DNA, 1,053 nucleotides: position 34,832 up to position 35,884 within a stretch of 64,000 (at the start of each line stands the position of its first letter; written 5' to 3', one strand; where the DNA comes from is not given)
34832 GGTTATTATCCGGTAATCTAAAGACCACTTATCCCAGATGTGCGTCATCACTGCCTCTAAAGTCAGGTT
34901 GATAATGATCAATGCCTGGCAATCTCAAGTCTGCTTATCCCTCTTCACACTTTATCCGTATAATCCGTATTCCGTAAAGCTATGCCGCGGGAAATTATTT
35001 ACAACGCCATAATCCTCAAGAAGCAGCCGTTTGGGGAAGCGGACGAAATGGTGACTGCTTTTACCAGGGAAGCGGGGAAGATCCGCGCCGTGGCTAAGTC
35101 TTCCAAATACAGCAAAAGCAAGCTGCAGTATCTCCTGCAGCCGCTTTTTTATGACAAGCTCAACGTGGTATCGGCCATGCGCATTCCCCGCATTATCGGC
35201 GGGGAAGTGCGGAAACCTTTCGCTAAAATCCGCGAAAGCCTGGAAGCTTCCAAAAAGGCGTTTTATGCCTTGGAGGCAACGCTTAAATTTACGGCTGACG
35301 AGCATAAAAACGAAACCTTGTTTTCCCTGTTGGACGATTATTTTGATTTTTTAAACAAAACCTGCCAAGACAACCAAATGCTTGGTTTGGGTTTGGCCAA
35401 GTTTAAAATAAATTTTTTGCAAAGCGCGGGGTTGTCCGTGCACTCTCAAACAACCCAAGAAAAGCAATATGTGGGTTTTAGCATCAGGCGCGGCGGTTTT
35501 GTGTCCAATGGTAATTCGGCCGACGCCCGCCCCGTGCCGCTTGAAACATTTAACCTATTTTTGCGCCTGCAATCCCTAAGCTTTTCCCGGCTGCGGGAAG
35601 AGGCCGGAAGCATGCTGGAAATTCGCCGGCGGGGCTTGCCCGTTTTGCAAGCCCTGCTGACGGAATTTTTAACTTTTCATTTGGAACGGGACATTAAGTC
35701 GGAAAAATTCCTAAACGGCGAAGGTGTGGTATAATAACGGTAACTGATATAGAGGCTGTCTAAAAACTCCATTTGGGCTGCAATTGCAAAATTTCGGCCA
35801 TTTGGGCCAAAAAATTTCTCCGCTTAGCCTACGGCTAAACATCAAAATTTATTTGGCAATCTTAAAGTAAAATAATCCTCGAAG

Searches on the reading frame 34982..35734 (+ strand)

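Call 42: search_protein_families(library=pfam, proteins=[window:34982-35734:+], max_evalue=0.001)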
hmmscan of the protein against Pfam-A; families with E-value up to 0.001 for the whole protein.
window:34982-35734:+ (250 aa): 2 families
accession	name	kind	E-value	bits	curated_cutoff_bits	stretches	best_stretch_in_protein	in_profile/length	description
PF11967.14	RecO_N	-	3.4e-15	56.3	27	1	5-71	4-71/80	Recombination protein O N terminal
PF02565.21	RecO_C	-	3.1e-07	30.7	22.1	1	85-241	2-156/157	Recombination protein O C terminal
